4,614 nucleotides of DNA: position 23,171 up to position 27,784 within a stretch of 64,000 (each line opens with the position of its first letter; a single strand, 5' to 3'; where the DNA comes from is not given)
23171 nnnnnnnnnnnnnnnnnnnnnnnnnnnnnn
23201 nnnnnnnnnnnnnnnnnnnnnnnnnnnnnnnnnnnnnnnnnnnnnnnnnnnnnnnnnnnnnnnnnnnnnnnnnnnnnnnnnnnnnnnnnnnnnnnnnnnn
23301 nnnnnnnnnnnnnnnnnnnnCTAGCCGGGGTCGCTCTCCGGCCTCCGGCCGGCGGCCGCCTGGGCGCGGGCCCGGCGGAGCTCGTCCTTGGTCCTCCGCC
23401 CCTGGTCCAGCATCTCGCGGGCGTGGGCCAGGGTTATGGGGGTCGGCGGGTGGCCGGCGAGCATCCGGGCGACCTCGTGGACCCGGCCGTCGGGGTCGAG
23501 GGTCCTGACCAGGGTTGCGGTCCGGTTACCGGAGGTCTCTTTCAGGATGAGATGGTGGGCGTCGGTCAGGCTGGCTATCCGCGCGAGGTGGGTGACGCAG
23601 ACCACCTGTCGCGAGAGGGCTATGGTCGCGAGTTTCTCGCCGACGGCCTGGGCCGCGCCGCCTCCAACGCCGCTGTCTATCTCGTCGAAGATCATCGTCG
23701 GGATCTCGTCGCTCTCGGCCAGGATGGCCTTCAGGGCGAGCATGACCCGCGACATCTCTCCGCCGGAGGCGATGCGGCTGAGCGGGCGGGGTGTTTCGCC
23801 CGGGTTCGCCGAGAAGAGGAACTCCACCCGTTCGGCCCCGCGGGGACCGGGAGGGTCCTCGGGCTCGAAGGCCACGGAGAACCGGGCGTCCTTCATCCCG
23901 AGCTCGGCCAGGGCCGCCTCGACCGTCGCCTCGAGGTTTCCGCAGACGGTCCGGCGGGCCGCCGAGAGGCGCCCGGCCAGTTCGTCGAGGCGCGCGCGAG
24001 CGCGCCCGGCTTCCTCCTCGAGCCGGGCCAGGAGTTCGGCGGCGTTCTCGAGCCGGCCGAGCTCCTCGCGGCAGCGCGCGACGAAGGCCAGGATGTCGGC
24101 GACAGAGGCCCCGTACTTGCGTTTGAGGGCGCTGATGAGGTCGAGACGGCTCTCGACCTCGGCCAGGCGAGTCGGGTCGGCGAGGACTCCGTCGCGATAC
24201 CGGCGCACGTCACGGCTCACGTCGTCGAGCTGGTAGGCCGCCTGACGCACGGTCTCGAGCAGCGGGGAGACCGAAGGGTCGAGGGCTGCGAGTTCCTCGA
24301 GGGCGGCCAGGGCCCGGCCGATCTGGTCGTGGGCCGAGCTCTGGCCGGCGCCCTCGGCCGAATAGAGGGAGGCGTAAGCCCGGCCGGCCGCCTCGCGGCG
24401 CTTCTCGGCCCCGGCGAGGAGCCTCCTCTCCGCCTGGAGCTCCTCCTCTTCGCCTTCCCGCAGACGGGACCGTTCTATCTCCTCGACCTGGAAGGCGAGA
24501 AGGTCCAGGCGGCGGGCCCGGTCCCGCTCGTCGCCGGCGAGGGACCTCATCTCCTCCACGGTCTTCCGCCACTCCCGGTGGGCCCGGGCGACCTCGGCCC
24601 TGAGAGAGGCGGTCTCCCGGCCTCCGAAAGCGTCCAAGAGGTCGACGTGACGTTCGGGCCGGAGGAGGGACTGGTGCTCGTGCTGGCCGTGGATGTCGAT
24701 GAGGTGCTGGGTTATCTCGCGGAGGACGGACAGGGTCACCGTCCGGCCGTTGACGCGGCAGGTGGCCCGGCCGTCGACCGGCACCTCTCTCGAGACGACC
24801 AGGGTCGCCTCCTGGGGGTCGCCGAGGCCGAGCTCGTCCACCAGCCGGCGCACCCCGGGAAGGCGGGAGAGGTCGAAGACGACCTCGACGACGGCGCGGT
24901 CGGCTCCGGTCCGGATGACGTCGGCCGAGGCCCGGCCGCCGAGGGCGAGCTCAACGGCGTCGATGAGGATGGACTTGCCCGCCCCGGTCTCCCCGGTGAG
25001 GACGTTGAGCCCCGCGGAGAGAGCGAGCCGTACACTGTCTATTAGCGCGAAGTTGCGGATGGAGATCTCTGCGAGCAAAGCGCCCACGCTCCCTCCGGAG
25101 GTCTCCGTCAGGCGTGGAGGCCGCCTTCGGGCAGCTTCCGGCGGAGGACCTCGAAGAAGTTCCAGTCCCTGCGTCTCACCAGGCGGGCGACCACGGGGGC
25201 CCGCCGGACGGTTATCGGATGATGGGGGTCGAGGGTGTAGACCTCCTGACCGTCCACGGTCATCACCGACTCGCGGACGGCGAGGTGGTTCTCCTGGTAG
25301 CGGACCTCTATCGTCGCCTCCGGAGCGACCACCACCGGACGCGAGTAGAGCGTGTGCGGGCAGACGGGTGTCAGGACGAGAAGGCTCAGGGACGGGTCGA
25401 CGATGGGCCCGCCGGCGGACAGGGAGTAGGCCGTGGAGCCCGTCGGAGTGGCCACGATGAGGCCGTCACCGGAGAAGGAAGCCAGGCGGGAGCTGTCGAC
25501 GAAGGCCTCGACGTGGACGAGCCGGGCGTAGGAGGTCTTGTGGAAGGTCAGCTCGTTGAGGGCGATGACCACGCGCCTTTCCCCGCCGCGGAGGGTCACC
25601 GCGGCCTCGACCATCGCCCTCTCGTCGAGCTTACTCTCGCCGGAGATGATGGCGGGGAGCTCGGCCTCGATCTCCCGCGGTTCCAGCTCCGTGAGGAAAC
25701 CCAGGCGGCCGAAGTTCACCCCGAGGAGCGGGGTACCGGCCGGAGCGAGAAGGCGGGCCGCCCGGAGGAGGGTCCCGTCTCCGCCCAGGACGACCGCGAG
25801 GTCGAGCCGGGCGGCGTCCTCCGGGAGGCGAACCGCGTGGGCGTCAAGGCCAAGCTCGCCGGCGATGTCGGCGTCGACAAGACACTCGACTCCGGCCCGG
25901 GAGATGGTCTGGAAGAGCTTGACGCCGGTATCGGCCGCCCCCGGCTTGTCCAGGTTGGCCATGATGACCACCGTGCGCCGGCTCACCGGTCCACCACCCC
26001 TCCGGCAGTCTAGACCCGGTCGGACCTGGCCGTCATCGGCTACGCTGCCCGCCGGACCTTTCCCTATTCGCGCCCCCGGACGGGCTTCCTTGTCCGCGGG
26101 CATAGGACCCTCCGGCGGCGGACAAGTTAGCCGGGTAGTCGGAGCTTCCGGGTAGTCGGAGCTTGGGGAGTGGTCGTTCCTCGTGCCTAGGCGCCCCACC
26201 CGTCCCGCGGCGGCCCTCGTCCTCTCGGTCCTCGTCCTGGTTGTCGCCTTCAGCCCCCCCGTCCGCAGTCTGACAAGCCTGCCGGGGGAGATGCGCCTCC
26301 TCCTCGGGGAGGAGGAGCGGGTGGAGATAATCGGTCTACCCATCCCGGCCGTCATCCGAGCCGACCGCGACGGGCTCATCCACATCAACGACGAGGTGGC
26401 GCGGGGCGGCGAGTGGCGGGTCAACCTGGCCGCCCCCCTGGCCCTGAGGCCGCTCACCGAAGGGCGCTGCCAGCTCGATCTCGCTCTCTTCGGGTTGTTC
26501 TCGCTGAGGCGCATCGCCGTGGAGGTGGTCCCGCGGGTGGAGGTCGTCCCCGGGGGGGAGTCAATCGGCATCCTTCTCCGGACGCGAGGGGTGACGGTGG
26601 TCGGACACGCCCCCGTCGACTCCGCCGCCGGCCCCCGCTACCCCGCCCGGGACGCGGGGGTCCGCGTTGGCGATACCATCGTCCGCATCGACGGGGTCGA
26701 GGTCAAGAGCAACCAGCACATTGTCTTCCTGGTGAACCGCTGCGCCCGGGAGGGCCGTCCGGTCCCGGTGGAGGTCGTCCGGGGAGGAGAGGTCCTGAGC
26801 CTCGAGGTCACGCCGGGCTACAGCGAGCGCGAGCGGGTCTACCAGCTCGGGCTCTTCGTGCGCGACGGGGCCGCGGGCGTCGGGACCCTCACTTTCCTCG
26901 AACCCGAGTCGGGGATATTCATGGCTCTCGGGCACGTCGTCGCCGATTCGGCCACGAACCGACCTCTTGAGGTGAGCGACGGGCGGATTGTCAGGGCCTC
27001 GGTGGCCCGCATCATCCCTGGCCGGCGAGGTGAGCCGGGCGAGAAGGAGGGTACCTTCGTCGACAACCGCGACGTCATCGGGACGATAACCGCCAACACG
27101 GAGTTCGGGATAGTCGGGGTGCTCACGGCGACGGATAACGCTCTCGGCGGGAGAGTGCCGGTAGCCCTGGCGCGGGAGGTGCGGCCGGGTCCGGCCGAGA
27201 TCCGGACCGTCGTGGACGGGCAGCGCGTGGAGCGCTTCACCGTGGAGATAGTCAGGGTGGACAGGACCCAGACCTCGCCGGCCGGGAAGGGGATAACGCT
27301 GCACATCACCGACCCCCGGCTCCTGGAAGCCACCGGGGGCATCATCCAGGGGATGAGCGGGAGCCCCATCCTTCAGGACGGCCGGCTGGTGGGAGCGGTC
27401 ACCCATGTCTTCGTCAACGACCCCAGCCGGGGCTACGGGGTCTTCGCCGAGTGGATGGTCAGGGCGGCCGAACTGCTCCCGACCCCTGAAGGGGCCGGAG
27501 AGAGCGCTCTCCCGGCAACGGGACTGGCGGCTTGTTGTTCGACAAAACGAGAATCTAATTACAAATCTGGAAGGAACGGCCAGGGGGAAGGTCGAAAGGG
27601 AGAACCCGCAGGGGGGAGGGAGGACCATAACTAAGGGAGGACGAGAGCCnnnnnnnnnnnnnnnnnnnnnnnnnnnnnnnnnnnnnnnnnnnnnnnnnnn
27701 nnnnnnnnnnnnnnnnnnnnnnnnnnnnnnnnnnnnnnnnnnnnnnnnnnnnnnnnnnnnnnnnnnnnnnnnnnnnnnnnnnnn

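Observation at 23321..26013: nadK-recN block precisely inverted between two CTAG sites: fixed rearrangement, switch or artefact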

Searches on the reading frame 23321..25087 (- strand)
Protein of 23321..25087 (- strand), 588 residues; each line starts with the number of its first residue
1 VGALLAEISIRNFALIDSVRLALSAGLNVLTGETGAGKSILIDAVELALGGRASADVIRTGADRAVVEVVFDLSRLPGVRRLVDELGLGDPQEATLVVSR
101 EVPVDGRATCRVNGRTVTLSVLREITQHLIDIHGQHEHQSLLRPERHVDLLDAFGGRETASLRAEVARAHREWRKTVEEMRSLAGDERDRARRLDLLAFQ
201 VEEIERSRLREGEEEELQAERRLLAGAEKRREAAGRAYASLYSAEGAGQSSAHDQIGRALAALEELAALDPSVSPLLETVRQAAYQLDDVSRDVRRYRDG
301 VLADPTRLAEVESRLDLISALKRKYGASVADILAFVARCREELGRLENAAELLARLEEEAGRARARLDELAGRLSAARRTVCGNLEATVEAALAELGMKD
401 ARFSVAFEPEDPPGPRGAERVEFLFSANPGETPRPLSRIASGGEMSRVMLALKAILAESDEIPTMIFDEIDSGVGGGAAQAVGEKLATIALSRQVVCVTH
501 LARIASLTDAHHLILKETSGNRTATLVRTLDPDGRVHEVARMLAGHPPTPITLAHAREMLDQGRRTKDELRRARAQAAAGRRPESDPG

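Call 4: search_protein_families(library=pfam, proteins=[window:23321-25087:-])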
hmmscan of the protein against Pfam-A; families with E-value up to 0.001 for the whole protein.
window:23321-25087:- (588 aa): 4 families
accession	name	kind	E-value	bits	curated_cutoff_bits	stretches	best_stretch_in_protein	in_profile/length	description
PF02463.25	SMC_N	-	6.2e-15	55.7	40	1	5-513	2-210/220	RecF/RecN/SMC N terminal domain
PF13476.12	AAA_23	-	3.2e-11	44.7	27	1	8-72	2-66/201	AAA domain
PF13555.12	AAA_29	-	4e-05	23.7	27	1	5-52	1-49/61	P-loop containing region of AAA domain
PF18303.6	Saf_2TM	-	0.00072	19.9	29.5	0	262-307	104-150/152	SAVED-fused 2TM effector domain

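Call 48: find_encoding_contigs(protein=window:23321-25087:-, flank=5000, max_places=10)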
Protein window:23321-25087:- (588 aa): no gene with exactly this product is on record in the collection.

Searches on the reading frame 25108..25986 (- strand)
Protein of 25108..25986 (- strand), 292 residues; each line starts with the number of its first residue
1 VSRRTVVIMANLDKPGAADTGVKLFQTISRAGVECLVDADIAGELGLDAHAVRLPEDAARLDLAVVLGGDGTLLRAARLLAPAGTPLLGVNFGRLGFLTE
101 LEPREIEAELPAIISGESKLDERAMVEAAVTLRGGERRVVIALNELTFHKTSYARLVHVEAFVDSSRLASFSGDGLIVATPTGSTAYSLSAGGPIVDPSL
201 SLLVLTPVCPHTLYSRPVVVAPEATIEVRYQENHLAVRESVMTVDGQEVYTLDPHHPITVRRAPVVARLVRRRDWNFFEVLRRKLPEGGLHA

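Call 4: search_protein_families(library=pfam, proteins=[window:25108-25986:-])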
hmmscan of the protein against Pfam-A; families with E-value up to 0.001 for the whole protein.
window:25108-25986:- (292 aa): 2 families
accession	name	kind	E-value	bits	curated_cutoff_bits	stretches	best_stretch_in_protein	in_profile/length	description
PF20143.4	NAD_kinase_C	-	2.4e-30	105.3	23.7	1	143-271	1-125/126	ATP-NAD kinase C-terminal domain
PF01513.26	NAD_kinase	-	1e-20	74.8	25.5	1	6-117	1-129/130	ATP-NAD kinase N-terminal domain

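Call 18: find_related_loci(query=window:25108-25986:-, collection=genome_contigs, flank=6000)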
Query window:25108-25986:- (292 aa) in genome_contigs; peptide patterns used: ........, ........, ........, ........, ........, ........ (x = any residue, [..] = any of these).
326 stretches matched a pattern; 2 encode a relative of the query (tblastn E <= 1e-3); 2 distinct loci.
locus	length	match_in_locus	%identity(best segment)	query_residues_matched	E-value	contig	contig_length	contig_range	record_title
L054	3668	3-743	71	46-292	2e-106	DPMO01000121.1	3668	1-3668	MAG TPA_asm: Clostridiales bacterium isolate UBA9673 contig_2688, whole genome shotgun sequence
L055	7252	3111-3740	43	62-271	4e-51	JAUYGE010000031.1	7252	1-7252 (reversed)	MAG: Dehalococcoidia bacterium isolate C24_concoct.bin.111_sub C24_k141_581512, whole genome shotgun sequence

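Call 20: find_related_loci(query=window:25108-25986:-, collection=metagenome_contigs, flank=6000)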
Query window:25108-25986:- (292 aa) in metagenome_contigs; peptide patterns used: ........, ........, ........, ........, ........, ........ (x = any residue, [..] = any of these).
427 stretches matched a pattern; 6 encode a relative of the query (tblastn E <= 1e-3); 6 distinct loci.
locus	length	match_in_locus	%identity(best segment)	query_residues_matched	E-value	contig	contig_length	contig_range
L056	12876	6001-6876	69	1-292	9e-122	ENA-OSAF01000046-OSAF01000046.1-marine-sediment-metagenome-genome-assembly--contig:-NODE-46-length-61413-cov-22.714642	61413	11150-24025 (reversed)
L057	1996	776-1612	44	6-288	2e-67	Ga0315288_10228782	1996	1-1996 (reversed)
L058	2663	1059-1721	40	62-285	9e-48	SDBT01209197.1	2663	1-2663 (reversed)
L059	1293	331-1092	37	23-285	1e-48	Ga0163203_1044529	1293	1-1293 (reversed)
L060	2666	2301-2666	42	62-180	2e-23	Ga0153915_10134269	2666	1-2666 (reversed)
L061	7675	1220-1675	32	50-208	3e-15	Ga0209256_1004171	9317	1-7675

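Call 47: find_encoding_contigs(protein=window:25108-25986:-, flank=5000, max_places=10)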
Protein window:25108-25986:- (292 aa): no gene with exactly this product is on record in the collection.

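Call 49: find_homologous_proteins(query=window:25108-25986:-, max_evalue=1e-60)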
Query window:25108-25986:- (292 aa): 138 proteins with E <= 1e-60 among 8000 candidates; the best 120 are listed.
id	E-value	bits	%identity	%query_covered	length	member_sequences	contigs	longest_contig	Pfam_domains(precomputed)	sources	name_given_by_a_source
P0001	1.5e-181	620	99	100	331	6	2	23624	PF20143.5,PF01513.27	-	-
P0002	3.5e-123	429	68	100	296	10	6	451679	PF20143.5,PF01513.27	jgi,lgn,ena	-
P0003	5.8e-123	428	69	99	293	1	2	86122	PF20143.5,PF01513.27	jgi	-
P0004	1.8e-122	426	67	99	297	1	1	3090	PF20143.5,PF01513.27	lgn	-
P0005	3.3e-122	425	68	99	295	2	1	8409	PF20143.5,PF01513.27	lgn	-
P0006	1.2e-121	423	68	100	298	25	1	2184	PF20143.5,PF01513.27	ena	-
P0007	1.9e-120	420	69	98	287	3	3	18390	PF20143.5,PF01513.27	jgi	jgi:NAD+ kinase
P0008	1.6e-119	416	68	97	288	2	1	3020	PF20143.5,PF01513.27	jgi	-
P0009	1.9e-119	416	67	99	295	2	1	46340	PF20143.5,PF01513.27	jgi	-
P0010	1.7e-118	413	65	99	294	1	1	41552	PF20143.5,PF01513.27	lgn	-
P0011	3.0e-118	412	68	100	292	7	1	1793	PF20143.5,PF01513.27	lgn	-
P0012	3.6e-118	412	66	97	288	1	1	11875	PF20143.5,PF01513.27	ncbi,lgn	-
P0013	9.8e-118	411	65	99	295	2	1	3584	PF20143.5,PF01513.27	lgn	-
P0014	1.3e-117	410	65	97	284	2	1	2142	PF20143.5,PF01513.27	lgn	-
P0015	2.6e-116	406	66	100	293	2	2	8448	PF20143.5,PF01513.27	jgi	-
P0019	4.0e-109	382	64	100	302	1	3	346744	PF20143.5,PF01513.27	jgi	jgi:NAD+ kinase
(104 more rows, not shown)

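Call 50: find_encoding_contigs(protein=P0001, flank=5000, max_places=6)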
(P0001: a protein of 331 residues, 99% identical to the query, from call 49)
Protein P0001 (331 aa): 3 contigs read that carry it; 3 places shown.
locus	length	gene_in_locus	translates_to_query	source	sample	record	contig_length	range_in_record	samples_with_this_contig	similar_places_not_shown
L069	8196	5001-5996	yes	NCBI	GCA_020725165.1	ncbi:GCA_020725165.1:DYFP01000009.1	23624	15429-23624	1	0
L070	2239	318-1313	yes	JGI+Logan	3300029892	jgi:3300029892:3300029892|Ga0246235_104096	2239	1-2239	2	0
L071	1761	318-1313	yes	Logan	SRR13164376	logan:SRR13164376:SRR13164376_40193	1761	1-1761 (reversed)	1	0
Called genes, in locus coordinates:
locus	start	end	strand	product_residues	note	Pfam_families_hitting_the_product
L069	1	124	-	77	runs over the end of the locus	PF12797:Fer4_2 (weak), PF14697:Fer4_21 (weak), PF00037:Fer4, PF12837:Fer4_6 (weak), PF13237:Fer4_10, PF25160:LdpA_Fe-S-bd (weak), PF12838:Fer4_7, PF13187:Fer4_9, +7 more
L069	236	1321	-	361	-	PF02812:ELFV_dehydrog_N, PF00208:ELFV_dehydrog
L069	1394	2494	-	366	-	PF02812:ELFV_dehydrog_N, PF00208:ELFV_dehydrog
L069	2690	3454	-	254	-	PF00072:Response_reg, PF08769:Spo0A_C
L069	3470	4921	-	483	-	PF13180:PDZ_2, PF17820:PDZ_6, PF05580:Peptidase_S55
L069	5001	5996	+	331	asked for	PF01513:NAD_kinase, PF20143:NAD_kinase_C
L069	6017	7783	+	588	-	PF02463:SMC_N, PF13476:AAA_23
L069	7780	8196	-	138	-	?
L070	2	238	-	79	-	?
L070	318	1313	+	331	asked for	PF01513:NAD_kinase, PF20143:NAD_kinase_C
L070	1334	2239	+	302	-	?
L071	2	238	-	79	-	?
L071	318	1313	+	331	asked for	PF01513:NAD_kinase, PF20143:NAD_kinase_C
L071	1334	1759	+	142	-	?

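Call 51: find_encoding_contigs(protein=P0002, flank=5000, max_places=6)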
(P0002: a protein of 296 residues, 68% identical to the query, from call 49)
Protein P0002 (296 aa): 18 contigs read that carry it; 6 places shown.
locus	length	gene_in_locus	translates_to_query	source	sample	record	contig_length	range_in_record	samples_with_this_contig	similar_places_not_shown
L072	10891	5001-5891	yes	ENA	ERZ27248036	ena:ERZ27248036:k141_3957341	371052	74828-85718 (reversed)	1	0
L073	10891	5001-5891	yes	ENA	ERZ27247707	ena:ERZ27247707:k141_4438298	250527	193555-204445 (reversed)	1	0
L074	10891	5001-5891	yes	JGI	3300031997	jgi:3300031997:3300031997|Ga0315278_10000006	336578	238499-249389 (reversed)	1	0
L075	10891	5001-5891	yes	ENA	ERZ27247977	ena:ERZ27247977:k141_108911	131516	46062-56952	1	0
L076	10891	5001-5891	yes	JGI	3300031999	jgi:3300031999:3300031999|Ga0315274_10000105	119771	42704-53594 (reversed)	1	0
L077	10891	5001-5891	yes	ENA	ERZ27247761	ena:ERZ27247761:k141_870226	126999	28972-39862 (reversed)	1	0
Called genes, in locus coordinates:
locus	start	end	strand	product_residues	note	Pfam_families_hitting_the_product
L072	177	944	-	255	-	PF00072:Response_reg, PF08769:Spo0A_C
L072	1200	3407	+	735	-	PF26550:Tricorn_2nd (weak), PF26549:Tricorn_N (weak), PF07676:PD40, PF26549:Tricorn_N, PF07676:PD40 (weak), PF01738:DLH (weak), PF20434:BD-FAE (weak), PF00326:Peptidase_S9, +1 more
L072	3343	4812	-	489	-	PF13180:PDZ_2, PF17820:PDZ_6 (weak), PF05580:Peptidase_S55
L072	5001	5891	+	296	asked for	PF01513:NAD_kinase, PF20143:NAD_kinase_C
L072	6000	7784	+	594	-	PF02463:SMC_N, PF13476:AAA_23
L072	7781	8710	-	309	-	PF01479:S4, PF01728:FtsJ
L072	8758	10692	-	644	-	PF13292:DXP_synthase_N, PF02779:Transket_pyr, PF02780:Transketolase_C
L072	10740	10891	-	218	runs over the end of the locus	PF01595:CNNM (weak)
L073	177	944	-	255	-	PF00072:Response_reg, PF08769:Spo0A_C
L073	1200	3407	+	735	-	PF26550:Tricorn_2nd (weak), PF26549:Tricorn_N (weak), PF07676:PD40, PF26549:Tricorn_N, PF07676:PD40 (weak), PF01738:DLH (weak), PF20434:BD-FAE (weak), PF00326:Peptidase_S9, +1 more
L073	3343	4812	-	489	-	PF13180:PDZ_2, PF17820:PDZ_6 (weak), PF05580:Peptidase_S55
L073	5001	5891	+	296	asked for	PF01513:NAD_kinase, PF20143:NAD_kinase_C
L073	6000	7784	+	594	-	PF02463:SMC_N, PF13476:AAA_23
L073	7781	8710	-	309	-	PF01479:S4, PF01728:FtsJ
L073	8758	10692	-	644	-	PF13292:DXP_synthase_N, PF02779:Transket_pyr, PF02780:Transketolase_C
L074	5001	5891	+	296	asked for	PF01513:NAD_kinase, PF20143:NAD_kinase_C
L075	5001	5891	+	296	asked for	PF01513:NAD_kinase, PF20143:NAD_kinase_C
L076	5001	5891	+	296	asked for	PF01513:NAD_kinase, PF20143:NAD_kinase_C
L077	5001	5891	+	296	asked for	PF01513:NAD_kinase, PF20143:NAD_kinase_C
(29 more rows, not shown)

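Call 53: find_encoding_contigs(protein=P0019, flank=5000, max_places=1)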
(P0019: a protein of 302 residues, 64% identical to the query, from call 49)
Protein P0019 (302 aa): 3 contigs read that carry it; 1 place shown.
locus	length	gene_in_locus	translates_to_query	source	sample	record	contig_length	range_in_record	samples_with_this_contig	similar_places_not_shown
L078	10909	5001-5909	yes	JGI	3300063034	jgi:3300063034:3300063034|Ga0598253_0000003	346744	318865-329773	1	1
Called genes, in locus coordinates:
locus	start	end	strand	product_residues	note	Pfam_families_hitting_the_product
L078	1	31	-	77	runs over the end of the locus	PF12797:Fer4_2 (faint), PF14697:Fer4_21 (faint), PF12837:Fer4_6 (faint), PF13237:Fer4_10 (faint), PF13459:Fer4_15 (faint), PF12838:Fer4_7, PF13187:Fer4_9, PF00037:Fer4 (weak), +3 more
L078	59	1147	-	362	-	PF02812:ELFV_dehydrog_N, PF00208:ELFV_dehydrog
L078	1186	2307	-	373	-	PF02812:ELFV_dehydrog_N, PF00208:ELFV_dehydrog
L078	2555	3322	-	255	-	PF00072:Response_reg, PF08769:Spo0A_C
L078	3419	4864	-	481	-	PF13180:PDZ_2, PF17820:PDZ_6, PF05580:Peptidase_S55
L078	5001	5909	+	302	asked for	PF01513:NAD_kinase, PF20143:NAD_kinase_C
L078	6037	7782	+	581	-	PF02463:SMC_N, PF13476:AAA_23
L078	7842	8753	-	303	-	PF01479:S4, PF01728:FtsJ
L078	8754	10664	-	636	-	PF13292:DXP_synthase_N, PF00456:Transketolase_N (faint), PF02779:Transket_pyr, PF02780:Transketolase_C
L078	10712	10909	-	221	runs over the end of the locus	PF01595:CNNM (weak)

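Call 54: find_encoding_contigs(protein=P0010, flank=5000, max_places=1)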
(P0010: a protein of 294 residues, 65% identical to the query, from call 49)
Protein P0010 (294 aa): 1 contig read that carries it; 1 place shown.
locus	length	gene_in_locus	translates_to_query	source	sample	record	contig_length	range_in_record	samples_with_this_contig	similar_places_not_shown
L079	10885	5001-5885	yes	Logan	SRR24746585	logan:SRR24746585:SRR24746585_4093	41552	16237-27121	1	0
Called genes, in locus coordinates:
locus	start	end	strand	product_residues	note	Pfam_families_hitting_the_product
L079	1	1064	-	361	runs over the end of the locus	PF02812:ELFV_dehydrog_N, PF00208:ELFV_dehydrog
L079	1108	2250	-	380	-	PF02812:ELFV_dehydrog_N, PF00208:ELFV_dehydrog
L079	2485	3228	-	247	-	PF00072:Response_reg, PF08769:Spo0A_C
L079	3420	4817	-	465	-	PF13180:PDZ_2, PF17820:PDZ_6 (weak), PF05580:Peptidase_S55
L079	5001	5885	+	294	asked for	PF01513:NAD_kinase, PF20143:NAD_kinase_C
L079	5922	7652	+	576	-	PF02463:SMC_N, PF13476:AAA_23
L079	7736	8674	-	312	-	PF01479:S4, PF01728:FtsJ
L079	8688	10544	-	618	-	PF13292:DXP_synthase_N, PF02775:TPP_enzyme_C (faint), PF02779:Transket_pyr, PF02780:Transketolase_C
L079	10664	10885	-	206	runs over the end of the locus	-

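Call 55: find_encoding_contigs(protein=P0009, flank=5000, max_places=1)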
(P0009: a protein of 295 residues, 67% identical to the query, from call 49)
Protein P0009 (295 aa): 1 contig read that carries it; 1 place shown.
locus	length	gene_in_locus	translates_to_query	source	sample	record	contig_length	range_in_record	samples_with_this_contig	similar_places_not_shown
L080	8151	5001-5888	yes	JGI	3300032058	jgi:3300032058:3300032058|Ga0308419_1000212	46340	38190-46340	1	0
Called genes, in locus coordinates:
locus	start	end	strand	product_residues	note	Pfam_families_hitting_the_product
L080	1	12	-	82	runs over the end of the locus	PF12797:Fer4_2 (weak), PF14697:Fer4_21 (weak), PF00037:Fer4 (weak), PF12837:Fer4_6 (faint), PF13237:Fer4_10, PF12838:Fer4_7, PF13187:Fer4_9, PF00037:Fer4 (weak), +5 more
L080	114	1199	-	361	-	PF02812:ELFV_dehydrog_N, PF00208:ELFV_dehydrog (weak), PF02826:2-Hacid_dh_C (faint), PF00208:ELFV_dehydrog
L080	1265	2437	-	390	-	PF02812:ELFV_dehydrog_N, PF00208:ELFV_dehydrog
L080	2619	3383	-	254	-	PF00072:Response_reg, PF08769:Spo0A_C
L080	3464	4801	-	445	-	PF13180:PDZ_2, PF17820:PDZ_6, PF05580:Peptidase_S55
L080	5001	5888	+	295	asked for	PF01513:NAD_kinase, PF20143:NAD_kinase_C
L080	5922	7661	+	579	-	PF02463:SMC_N, PF13476:AAA_23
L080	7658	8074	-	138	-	PF01728:FtsJ (weak)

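Call 56: find_encoding_contigs(protein=P0003, flank=5000, max_places=1)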
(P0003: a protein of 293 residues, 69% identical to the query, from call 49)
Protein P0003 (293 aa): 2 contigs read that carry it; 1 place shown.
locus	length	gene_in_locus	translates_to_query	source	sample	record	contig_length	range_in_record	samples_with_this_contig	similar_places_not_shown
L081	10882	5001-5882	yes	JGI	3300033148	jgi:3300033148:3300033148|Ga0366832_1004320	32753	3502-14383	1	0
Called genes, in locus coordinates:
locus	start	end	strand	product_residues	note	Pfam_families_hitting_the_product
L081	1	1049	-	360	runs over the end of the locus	PF02812:ELFV_dehydrog_N, PF00208:ELFV_dehydrog (weak), PF02826:2-Hacid_dh_C (weak), PF00208:ELFV_dehydrog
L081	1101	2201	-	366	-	PF02812:ELFV_dehydrog_N, PF00208:ELFV_dehydrog (weak), PF02826:2-Hacid_dh_C (weak), PF00208:ELFV_dehydrog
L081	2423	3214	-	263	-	PF00072:Response_reg, PF08769:Spo0A_C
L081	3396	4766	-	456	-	PF13180:PDZ_2 (weak), PF17820:PDZ_6 (weak), PF05580:Peptidase_S55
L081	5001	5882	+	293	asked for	PF01513:NAD_kinase, PF20143:NAD_kinase_C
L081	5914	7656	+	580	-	PF02463:SMC_N, PF13476:AAA_23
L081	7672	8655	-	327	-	PF01479:S4, PF01728:FtsJ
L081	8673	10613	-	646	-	PF13292:DXP_synthase_N, PF02775:TPP_enzyme_C (faint), PF02779:Transket_pyr, PF02780:Transketolase_C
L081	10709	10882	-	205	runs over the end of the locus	PF01595:CNNM (weak)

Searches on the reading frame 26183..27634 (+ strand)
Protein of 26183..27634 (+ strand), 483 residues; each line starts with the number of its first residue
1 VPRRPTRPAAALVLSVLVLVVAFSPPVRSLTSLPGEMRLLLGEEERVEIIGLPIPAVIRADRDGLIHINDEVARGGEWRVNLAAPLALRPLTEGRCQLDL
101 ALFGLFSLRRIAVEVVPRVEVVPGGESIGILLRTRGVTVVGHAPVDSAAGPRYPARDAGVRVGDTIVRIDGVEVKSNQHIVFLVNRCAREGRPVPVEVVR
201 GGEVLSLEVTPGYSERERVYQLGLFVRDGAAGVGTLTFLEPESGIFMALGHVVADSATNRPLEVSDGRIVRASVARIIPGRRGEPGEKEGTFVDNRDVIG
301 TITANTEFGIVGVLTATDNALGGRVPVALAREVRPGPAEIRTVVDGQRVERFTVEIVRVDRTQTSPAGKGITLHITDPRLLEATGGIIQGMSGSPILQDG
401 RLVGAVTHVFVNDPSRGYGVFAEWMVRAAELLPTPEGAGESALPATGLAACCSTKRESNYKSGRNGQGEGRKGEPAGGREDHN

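Call 4: search_protein_families(library=pfam, proteins=[window:26183-27634:+])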
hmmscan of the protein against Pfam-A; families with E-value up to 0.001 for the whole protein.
window:26183-27634:+ (483 aa): 3 families
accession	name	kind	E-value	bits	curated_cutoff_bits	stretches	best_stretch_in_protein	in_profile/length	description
PF05580.18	Peptidase_S55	-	1.2e-78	264.4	25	1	219-426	2-210/210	SpoIVB peptidase S55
PF13180.12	PDZ_2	-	1.2e-09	38.7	27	1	153-210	23-79/80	PDZ domain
PF17820.7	PDZ_6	-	2.4e-08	34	27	1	147-200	3-54/54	PDZ domain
